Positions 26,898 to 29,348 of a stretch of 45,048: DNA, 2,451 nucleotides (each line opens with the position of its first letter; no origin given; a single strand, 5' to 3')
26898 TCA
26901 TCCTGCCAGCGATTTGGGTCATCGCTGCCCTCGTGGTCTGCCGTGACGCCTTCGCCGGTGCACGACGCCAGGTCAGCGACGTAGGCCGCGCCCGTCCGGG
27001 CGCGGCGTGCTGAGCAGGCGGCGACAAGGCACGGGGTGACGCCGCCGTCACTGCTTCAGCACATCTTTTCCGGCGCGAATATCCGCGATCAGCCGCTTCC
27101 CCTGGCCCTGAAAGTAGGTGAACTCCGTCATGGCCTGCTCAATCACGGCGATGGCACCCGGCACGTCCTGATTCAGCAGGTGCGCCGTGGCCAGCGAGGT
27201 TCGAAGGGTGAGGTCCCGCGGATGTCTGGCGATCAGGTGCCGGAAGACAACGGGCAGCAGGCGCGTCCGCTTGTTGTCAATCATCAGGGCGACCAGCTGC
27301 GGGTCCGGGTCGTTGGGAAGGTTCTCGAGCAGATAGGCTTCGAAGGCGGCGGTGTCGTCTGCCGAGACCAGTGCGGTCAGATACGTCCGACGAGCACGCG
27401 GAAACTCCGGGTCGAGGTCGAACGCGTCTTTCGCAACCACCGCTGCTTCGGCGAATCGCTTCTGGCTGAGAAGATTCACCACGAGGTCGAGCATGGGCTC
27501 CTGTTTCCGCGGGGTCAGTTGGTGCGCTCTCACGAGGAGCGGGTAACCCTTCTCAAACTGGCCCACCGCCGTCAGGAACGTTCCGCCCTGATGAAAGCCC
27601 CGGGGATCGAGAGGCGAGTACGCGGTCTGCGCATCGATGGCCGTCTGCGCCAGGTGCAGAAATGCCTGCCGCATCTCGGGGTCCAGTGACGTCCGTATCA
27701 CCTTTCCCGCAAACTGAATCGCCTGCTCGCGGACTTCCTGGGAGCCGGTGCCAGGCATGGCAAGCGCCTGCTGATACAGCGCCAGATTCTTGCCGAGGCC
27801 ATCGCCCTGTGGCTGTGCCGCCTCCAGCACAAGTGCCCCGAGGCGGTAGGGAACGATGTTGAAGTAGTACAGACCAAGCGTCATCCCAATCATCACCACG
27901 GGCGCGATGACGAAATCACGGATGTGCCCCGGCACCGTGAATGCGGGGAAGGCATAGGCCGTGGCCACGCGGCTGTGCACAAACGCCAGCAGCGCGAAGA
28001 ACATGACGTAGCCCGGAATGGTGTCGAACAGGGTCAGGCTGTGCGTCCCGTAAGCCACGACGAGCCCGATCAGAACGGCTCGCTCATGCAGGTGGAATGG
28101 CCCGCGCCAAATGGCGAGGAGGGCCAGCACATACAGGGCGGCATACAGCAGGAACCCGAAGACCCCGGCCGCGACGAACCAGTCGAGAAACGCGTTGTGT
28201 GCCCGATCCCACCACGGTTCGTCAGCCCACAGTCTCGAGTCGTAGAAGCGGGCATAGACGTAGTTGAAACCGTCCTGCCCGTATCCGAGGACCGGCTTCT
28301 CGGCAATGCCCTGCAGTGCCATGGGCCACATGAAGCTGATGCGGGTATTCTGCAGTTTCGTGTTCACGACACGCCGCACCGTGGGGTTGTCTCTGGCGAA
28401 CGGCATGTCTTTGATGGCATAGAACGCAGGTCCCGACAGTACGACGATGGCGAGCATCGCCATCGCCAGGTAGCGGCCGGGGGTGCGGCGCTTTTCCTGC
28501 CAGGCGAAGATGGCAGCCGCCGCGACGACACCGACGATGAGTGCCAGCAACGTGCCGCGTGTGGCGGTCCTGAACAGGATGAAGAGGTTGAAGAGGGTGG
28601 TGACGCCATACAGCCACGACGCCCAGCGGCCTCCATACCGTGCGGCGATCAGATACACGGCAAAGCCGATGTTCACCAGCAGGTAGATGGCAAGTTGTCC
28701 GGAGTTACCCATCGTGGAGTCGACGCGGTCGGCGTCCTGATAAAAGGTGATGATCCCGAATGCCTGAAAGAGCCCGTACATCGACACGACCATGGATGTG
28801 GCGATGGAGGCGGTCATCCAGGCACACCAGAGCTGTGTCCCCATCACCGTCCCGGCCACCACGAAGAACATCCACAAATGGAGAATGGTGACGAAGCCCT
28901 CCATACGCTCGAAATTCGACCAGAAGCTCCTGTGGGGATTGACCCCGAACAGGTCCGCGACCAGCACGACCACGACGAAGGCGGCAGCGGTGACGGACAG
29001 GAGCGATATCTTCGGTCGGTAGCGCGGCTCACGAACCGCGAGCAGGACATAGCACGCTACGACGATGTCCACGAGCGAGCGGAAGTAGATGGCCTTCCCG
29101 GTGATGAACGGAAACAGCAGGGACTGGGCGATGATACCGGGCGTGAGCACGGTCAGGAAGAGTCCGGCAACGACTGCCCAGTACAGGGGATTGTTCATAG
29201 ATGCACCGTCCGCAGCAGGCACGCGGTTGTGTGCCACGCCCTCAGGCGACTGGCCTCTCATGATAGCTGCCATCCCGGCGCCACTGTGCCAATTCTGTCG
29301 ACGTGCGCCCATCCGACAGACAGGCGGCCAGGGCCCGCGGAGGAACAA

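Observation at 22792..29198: Outward-facing module: MsbA/PglK-type exporter, membrane GT2, GT-C protein and Wzy_C-TPR, a candidate lipid-linked glycan flipping and transfer system (possibly protein O-glycosylation)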

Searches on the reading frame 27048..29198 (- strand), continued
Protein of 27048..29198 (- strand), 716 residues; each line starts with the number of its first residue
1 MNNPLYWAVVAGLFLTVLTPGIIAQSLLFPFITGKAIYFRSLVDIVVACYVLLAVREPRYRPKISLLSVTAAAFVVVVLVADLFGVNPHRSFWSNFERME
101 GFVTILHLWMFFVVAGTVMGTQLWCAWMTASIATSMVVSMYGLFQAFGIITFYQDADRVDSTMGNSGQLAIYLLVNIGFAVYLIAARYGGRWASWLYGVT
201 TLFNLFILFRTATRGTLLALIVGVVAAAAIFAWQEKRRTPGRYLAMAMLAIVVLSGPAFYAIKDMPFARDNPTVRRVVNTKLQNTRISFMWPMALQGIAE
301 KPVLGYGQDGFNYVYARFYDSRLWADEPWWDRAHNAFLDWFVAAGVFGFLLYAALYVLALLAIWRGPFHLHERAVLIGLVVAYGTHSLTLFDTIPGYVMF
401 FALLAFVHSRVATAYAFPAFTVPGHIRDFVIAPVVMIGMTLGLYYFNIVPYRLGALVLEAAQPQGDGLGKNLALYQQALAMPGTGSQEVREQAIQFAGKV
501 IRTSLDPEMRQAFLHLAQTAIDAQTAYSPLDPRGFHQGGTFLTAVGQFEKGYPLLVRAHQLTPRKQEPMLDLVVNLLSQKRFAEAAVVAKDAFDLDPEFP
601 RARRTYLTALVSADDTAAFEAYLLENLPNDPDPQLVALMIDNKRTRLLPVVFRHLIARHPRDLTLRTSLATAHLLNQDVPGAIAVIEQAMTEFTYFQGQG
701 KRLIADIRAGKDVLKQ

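Call 48: fold_search(model_id=the predicted structure, library=pdb)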
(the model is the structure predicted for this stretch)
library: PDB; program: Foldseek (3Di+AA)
matches with E <= 10: 1315; with E <= 0.001: 14
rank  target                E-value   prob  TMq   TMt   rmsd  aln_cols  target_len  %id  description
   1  7tpg_B                4.5e-05  1.00  0.37  0.61   6.7       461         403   17  Single-Particle Cryo-EM Structure of the WaaL O-antigen ligase in its ligand bound state (released 2022-04-06)
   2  8hmd_C                6.4e-05  1.00  0.19  0.12  25.3       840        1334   10  base module state 2 of Tetrahymena IFT-A (released 2023-06-14)
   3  8chy                  6.9e-05  1.00  0.22  0.50   6.9       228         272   17  Crystal structure of an 8-repeat consensus TPR superhelix with Zinc. (released 2024-02-21)
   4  9qhc_B                6.9e-05  1.00  0.22  0.49   8.2       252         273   17  Crystal structure of 8-repeat CTPR protein with eliminated coordination sites (released 2025-10-22)
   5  8a3t_H                1.4e-04  1.00  0.20  0.26  26.3       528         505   12  S. cerevisiae APC/C-Cdh1 complex (released 2022-08-31)
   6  6eou                  1.4e-04  1.00  0.23  0.42  15.4       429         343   14  O-GlcNAc transferase TPR domain with the intellectual disability associated mutation L254F (released 2018-05-09)
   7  9qhb                  1.5e-04  1.00  0.23  0.51   8.6       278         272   17  Crystal structure of 16-repeat CTPR protein with eliminated coordination sites (released 2025-10-22)
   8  8a3t_F                1.9e-04  1.00  0.20  0.26  26.6       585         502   13  S. cerevisiae APC/C-Cdh1 complex (released 2022-08-31)
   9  9qhc_A                2.8e-04  1.00  0.22  0.48   8.0       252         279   17  Crystal structure of 8-repeat CTPR protein with eliminated coordination sites (released 2025-10-22)
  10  1w3b_A                2.9e-04  1.00  0.21  0.36  19.7       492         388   15  The superhelical TPR domain of O-linked GlcNAc transferase reveals structural similarities to importin alpha. (released 2004-09-09)
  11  3ieg_A                3.3e-04  1.00  0.14  0.26  18.3       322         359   14  Crystal Structure of P58(IPK) TPR Domain at 2.5 A (released 2010-03-31)
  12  1w3b_B                4.2e-04  1.00  0.25  0.42  10.5       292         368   17  The superhelical TPR domain of O-linked GlcNAc transferase reveals structural similarities to importin alpha. (released 2004-09-09)
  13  8q9t_E                6.2e-04  1.00  0.21  0.16  30.1       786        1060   11  CryoEM structure of a S. Cerevisiae Ski238 complex bound to RNA (released 2023-11-29)
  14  6bq1_B                8.9e-04  0.99  0.18  0.18  29.2       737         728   10  Human PI4KIIIa lipid kinase complex (released 2017-12-13)
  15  5l9u_F                1.2e-03  1.00  0.20  0.28  25.3       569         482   11  Model of human Anaphase-promoting complex/Cyclosome (APC/C-CDH1) with a cross linked Ubiquitin variant-substrate-UBE2C (released 2016-09-14)
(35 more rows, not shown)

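Call 76: find_encoding_contigs(protein=P0059, flank=10000, max_places=1)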
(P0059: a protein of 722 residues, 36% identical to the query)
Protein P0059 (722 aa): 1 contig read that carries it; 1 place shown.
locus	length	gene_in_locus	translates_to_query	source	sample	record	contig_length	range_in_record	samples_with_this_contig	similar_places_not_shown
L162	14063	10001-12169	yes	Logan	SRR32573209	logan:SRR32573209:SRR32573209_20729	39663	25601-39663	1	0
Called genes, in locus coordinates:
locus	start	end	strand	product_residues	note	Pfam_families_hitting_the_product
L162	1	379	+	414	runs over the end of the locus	PF13439:Glyco_transf_4, PF13477:Glyco_trans_4_2 (weak), PF13579:Glyco_trans_4_4, PF20706:GT4-conflict (weak), PF00534:Glycos_transf_1, PF13692:Glyco_trans_1_4, PF13524:Glyco_trans_1_2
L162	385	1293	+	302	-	-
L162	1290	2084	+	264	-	PF02348:CTP_transf_3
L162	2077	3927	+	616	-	PF00535:Glycos_transf_2, PF13641:Glyco_tranf_2_3, PF01488:Shikimate_DH (faint), PF08240:ADH_N, PF16912:Glu_dehyd_C, PF00107:ADH_zinc_N (weak)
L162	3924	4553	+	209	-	PF04199:Cyclase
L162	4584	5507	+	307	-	PF00389:2-Hacid_dh, PF02826:2-Hacid_dh_C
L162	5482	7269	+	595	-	-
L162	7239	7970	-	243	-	PF01522:Polysacc_deac_1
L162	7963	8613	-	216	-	PF13489:Methyltransf_23, PF13649:Methyltransf_25 (faint), PF08241:Methyltransf_11, PF13847:Methyltransf_31 (weak)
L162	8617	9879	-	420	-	PF01943:Polysacc_synt, PF13440:Polysacc_synt_3 (weak)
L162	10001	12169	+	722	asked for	PF04932:Wzy_C, PF14559:TPR_19 (faint), PF14561:TPR_20 (faint), PF21033:RMD1-3 (faint), PF23914:TPR_CcmH_CycH (faint), PF00515:TPR_1 (faint), PF13181:TPR_8 (faint), PF13424:TPR_12 (faint), +2 more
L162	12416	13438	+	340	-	PF01565:FAD_binding_4, PF02873:MurB_C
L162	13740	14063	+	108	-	?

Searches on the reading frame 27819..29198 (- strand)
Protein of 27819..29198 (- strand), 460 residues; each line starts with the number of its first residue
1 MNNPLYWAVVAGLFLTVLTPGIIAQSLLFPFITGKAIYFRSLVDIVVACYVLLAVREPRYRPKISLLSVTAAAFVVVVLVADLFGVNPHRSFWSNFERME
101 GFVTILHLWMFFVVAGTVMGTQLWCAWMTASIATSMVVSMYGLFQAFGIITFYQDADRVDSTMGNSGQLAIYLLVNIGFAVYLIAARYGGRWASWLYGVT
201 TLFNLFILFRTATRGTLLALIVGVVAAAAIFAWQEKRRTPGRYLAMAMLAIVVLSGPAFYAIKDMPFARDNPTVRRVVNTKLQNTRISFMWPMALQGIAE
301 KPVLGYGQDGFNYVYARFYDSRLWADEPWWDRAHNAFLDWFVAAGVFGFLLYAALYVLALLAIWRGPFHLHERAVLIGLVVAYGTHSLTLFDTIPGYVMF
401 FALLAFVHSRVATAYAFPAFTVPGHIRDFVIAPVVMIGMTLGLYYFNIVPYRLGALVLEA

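Call 38: search_solved_structures(query=A2, max_evalue=10, show_alignments=3)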
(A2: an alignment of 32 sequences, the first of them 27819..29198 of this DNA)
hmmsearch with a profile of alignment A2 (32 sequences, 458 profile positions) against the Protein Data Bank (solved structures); distinct sequences matched with E-value up to 10: 3.
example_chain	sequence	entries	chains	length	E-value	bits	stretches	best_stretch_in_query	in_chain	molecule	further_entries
7tpg_B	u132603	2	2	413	9.1e-07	31.4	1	192-365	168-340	Putative cell surface polysaccharide polymerase/ligase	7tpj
1s89_A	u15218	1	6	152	1.5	10.9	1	186-266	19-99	Methylglyoxal synthase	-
8hku_AL2P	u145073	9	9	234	2.9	9.9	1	272-317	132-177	50S ribosomal protein L2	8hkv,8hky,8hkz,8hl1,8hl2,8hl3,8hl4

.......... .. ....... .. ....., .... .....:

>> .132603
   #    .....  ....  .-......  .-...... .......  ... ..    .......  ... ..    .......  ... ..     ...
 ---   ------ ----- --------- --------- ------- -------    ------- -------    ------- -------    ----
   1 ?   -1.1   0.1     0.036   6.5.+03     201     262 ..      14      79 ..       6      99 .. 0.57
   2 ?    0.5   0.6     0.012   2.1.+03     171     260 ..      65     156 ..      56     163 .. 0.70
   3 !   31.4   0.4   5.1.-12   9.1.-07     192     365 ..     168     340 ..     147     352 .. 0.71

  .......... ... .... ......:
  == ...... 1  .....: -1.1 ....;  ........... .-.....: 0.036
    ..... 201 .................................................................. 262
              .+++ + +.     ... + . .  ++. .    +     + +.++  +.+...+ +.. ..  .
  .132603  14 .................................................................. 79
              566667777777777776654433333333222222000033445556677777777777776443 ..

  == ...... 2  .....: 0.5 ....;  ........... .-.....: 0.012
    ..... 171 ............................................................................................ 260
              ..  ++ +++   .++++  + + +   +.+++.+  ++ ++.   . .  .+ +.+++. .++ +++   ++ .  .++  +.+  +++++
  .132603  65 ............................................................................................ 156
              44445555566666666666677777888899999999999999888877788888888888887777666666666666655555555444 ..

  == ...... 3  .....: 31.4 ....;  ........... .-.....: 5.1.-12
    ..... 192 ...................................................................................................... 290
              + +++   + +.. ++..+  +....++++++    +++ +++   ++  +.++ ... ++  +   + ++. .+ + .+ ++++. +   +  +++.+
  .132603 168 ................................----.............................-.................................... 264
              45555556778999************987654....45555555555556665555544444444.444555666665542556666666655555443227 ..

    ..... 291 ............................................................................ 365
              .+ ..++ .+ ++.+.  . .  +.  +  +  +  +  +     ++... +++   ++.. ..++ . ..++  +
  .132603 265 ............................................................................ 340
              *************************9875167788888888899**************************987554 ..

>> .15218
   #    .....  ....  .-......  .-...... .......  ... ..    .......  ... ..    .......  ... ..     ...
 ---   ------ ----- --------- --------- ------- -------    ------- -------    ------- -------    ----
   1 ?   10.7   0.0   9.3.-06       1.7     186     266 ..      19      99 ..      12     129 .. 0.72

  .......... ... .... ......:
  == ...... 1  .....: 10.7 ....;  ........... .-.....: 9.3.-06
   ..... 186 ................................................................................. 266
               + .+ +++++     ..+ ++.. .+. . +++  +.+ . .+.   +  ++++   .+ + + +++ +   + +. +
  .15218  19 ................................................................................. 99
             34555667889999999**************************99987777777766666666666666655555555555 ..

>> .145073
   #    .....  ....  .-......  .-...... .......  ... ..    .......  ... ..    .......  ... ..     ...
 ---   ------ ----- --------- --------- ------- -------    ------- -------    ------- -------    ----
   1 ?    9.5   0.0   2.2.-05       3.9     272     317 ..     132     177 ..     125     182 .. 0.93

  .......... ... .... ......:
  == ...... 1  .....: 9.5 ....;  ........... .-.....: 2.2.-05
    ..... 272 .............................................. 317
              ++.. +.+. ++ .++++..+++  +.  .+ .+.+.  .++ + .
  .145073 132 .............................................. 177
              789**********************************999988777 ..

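Call 87: search_protein_families(library=pfam, proteins=[window:27819-29198:-], max_evalue=10)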
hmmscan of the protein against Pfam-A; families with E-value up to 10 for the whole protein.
window:27819-29198:- (460 aa): 2 families
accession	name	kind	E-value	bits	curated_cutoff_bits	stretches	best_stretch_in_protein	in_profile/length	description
PF04932.20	Wzy_C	-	8e-22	78.1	31.7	1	201-352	3-148/149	O-Antigen ligase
PF16080.10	Phage_holin_2_3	-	0.31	11.5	28.8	1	354-386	7-39/56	Bacteriophage holin family HP1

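Call 88: search_protein_families(library=ncbifam, proteins=[window:27819-29198:-], max_evalue=10)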
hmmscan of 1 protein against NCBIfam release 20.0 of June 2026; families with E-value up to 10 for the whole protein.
window:27819-29198:- (460 aa): 1 family
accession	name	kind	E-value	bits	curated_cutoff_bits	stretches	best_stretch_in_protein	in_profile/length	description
TIGR02745.1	ccoG_rdxA_fixG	equivalog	7.5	5.4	316.7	1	169-261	53-142/435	cytochrome c oxidase accessory protein CcoG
